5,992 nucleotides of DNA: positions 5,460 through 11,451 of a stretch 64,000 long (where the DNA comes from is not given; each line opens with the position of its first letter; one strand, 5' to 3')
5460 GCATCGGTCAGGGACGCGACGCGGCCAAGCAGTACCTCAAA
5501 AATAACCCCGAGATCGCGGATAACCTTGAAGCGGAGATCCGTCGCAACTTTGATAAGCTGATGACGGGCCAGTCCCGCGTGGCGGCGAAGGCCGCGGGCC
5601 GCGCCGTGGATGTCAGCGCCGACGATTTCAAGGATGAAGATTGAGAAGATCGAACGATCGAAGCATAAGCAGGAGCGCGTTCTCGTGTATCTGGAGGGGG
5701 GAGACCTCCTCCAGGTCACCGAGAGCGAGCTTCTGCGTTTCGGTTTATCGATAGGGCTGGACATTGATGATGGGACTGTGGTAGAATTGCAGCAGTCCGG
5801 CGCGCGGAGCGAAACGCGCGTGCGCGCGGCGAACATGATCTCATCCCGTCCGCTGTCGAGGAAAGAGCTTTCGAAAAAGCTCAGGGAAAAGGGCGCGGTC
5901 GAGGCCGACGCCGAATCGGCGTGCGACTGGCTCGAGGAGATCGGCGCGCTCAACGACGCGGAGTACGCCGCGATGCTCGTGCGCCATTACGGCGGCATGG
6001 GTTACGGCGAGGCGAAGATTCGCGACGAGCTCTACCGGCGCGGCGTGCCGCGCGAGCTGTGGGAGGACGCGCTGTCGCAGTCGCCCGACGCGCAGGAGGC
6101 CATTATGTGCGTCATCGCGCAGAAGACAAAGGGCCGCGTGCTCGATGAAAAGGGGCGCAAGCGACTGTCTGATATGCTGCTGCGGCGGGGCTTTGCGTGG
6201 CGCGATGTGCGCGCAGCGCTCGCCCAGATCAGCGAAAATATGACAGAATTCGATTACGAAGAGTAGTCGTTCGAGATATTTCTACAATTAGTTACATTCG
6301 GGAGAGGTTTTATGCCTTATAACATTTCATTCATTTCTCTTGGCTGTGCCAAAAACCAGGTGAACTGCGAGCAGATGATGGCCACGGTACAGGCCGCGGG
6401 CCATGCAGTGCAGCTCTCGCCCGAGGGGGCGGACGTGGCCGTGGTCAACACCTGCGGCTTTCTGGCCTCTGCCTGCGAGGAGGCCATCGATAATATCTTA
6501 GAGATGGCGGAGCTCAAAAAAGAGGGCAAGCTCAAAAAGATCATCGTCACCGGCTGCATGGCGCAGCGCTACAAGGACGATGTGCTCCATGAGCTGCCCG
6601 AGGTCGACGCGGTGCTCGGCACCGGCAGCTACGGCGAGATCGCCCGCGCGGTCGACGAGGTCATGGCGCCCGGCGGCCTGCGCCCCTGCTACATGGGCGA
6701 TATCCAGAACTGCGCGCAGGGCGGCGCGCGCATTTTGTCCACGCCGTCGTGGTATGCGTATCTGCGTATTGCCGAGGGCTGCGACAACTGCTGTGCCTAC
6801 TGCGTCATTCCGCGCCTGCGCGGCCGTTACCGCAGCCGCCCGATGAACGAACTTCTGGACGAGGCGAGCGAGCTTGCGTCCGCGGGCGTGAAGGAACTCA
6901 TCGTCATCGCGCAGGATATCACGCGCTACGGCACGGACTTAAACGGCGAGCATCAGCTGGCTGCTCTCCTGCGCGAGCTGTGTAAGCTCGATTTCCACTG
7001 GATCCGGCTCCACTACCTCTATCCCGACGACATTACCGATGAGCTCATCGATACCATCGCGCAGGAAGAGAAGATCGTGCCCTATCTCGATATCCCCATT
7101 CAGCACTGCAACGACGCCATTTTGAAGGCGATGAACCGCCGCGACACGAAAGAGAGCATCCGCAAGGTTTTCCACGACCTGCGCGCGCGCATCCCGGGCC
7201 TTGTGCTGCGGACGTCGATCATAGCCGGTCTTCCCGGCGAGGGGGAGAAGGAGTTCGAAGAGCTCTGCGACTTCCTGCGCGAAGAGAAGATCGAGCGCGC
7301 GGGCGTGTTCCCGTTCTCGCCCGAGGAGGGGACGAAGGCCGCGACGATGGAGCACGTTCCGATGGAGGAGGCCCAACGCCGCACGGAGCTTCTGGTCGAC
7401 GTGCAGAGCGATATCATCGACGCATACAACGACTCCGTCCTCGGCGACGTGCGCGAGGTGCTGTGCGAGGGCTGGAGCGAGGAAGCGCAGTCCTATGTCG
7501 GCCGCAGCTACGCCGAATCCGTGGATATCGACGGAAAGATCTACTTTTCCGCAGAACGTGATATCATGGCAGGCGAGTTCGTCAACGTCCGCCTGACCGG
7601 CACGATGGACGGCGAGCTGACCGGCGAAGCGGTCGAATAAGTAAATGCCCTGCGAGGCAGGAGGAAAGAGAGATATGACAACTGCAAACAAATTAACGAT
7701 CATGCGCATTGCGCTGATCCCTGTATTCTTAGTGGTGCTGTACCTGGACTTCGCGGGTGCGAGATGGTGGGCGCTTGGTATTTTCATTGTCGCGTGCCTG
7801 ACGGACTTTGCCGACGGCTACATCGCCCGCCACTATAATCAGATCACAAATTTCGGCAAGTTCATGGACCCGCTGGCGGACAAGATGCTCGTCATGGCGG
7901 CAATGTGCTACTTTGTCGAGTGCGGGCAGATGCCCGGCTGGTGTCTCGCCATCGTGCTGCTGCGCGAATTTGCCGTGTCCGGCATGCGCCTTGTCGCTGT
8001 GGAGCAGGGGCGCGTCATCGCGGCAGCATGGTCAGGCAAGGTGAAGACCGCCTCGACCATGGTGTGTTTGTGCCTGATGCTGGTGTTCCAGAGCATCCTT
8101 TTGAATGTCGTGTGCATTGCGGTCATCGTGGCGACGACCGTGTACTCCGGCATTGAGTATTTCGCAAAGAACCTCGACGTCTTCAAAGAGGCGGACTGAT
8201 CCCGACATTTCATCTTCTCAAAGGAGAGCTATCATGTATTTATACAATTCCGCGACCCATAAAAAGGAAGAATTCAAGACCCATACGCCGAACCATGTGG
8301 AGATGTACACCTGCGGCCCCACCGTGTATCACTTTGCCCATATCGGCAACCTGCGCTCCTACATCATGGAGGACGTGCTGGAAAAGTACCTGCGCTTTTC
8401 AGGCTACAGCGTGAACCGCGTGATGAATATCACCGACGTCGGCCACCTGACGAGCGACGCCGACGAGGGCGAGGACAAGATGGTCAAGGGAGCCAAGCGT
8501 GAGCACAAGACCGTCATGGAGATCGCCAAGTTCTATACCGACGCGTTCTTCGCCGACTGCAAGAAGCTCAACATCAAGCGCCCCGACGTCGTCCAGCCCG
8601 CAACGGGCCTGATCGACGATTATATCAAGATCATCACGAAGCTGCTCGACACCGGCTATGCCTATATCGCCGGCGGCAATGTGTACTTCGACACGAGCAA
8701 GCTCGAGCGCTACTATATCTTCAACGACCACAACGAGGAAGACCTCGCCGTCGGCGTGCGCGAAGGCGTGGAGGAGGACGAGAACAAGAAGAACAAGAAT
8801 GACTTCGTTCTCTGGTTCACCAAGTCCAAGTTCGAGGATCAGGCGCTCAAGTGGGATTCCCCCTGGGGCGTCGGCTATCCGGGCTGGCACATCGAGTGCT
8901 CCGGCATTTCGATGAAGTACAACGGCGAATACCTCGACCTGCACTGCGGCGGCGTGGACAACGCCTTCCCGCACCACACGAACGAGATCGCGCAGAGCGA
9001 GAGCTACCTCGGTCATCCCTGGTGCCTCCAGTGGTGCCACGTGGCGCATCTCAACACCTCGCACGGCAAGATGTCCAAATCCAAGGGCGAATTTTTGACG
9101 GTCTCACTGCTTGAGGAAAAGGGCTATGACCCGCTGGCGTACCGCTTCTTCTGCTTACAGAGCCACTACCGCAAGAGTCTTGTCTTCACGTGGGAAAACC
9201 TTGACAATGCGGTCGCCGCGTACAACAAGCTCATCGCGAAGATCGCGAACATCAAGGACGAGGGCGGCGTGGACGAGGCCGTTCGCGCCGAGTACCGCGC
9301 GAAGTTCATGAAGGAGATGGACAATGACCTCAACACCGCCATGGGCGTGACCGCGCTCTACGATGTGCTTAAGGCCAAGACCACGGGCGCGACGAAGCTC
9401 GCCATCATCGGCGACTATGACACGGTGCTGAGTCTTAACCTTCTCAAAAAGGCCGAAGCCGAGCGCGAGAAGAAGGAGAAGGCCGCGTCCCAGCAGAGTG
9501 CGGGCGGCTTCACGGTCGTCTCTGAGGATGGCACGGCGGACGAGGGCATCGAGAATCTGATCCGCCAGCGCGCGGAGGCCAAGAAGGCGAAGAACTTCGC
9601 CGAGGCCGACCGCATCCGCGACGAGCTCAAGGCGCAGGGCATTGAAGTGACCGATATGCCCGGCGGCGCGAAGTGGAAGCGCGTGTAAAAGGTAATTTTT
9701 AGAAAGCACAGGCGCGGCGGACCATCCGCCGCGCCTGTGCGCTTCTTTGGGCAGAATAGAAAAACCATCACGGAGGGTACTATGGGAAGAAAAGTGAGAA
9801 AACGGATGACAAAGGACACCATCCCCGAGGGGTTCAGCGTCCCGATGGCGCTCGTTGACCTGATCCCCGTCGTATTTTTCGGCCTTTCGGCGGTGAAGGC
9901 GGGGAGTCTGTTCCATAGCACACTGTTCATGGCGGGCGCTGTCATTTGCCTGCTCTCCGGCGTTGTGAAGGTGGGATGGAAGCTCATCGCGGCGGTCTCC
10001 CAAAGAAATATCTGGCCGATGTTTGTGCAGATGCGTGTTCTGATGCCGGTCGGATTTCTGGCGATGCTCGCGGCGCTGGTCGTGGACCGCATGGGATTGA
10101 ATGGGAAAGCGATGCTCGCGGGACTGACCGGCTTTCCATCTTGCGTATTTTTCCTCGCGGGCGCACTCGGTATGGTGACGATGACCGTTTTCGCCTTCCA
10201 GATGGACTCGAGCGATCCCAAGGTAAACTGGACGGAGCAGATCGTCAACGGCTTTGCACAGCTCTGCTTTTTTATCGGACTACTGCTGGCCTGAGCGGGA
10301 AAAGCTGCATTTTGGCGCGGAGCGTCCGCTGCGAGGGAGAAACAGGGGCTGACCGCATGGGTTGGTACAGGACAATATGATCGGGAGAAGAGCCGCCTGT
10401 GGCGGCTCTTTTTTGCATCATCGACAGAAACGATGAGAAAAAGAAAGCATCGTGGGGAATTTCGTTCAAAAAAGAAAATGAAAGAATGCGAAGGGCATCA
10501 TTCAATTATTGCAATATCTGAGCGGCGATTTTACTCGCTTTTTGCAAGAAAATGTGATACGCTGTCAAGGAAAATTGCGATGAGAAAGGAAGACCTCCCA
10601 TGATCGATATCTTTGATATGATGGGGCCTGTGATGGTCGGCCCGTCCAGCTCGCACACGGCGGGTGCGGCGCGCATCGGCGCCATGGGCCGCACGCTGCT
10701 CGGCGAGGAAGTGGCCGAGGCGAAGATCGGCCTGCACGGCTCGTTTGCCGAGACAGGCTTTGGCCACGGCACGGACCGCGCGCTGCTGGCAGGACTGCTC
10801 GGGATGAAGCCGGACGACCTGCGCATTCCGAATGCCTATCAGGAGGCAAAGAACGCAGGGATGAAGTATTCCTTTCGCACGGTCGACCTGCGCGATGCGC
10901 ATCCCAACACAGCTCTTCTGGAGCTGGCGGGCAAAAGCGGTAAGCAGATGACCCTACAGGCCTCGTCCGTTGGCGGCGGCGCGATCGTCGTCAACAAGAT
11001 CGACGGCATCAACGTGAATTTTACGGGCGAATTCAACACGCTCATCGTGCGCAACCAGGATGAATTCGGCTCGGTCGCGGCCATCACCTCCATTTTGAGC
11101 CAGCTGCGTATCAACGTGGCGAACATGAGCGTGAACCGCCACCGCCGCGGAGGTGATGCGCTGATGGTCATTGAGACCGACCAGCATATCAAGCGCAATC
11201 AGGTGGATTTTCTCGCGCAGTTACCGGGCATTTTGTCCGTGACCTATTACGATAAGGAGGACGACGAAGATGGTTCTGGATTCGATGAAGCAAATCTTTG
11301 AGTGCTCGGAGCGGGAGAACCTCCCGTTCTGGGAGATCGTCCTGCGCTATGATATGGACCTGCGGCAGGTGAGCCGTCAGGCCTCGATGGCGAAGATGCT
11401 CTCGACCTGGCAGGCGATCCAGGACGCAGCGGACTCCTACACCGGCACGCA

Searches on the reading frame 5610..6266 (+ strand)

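Call 12: search_protein_families(library=pfam, proteins=[window:5610-6266:+])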
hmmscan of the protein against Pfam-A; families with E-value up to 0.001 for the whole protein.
window:5610-6266:+ (218 aa): 4 families
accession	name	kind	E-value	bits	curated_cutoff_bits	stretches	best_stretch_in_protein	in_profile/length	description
PF02631.22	RecX_HTH2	-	1.1e-13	51.5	26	1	115-155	1-42/42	RecX, second three-helix domain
PF21982.2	RecX_HTH1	-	1.6e-10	41.2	26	1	71-108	3-40/40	RecX, first three-helix domain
PF04361.18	DUF494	-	0.00016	21.9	22.6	0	82-122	19-59/153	Protein of unknown function (DUF494)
PF21981.2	RecX_HTH3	-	0.00052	20.5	26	0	177-204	21-48/48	RecX, third three-helix domain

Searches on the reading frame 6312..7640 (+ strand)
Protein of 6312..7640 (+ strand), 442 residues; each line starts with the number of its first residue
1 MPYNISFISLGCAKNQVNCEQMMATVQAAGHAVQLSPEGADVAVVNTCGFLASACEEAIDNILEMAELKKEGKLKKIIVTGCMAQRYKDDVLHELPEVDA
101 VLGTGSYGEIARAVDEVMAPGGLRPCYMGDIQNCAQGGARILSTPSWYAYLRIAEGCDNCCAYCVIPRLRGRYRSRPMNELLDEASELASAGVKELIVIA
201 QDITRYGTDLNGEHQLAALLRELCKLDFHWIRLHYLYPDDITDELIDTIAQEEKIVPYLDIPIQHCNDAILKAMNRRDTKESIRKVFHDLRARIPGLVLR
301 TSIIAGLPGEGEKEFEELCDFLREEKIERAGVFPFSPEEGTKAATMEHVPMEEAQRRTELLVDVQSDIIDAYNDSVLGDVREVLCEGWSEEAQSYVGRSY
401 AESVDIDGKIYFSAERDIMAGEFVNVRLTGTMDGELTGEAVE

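Call 12: search_protein_families(library=pfam, proteins=[window:6312-7640:+])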
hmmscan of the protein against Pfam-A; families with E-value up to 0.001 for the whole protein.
window:6312-7640:+ (442 aa): 3 families
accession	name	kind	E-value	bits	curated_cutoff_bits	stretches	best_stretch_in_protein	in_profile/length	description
PF00919.26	UPF0004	-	5.7e-25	87.6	27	1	5-103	2-98/98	Uncharacterized protein family UPF0004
PF04055.27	Radical_SAM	-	3.8e-22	79.7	29.5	1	153-322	3-166/166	Radical SAM superfamily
PF18693.7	TRAM_2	-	2.9e-15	56.7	27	1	378-441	2-63/63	TRAM domain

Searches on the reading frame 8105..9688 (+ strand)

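Call 11: search_protein_families(library=pfam, proteins=[window:8105-9688:+])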
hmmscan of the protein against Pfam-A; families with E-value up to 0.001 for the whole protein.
window:8105-9688:+ (527 aa): 5 families
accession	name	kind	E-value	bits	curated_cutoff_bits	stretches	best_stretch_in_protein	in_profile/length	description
PF01406.26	tRNA-synt_1e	-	1.1e-88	298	27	1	57-370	2-300/301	tRNA synthetases class I (C) catalytic domain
PF09334.17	tRNA-synt_1g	-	9e-09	35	20.1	0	313-382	318-385/391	tRNA synthetases class I (M)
PF23493.1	CysS_C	-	1.2e-06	29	23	1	479-524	5-50/51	Cysteinyl-tRNA ligase anticodon binding domain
PF09190.17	DALR_2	-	0.00013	22.9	22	1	400-424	1-25/57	DALR domain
PF01921.24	tRNA-synt_1f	-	0.00029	20.3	27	0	319-381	279-340/360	tRNA synthetases class I (K)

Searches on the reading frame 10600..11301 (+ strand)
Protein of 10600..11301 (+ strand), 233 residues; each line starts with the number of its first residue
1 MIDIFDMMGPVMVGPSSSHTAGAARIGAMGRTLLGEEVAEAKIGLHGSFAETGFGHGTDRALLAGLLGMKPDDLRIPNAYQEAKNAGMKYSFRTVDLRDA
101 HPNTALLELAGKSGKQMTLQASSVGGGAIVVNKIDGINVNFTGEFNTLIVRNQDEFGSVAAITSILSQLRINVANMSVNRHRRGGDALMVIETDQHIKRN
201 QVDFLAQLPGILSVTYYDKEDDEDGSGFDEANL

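Call 11: search_protein_families(library=pfam, proteins=[window:10600-11301:+])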
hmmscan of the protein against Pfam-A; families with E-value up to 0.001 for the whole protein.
window:10600-11301:+ (233 aa): 2 families
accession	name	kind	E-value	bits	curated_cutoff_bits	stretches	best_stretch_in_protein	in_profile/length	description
PF03315.21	SDH_beta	-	4.4e-18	66.5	26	1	4-84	2-86/155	Serine dehydratase beta chain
PF01842.31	ACT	-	6.1e-08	32.8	27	1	147-196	2-52/66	ACT domain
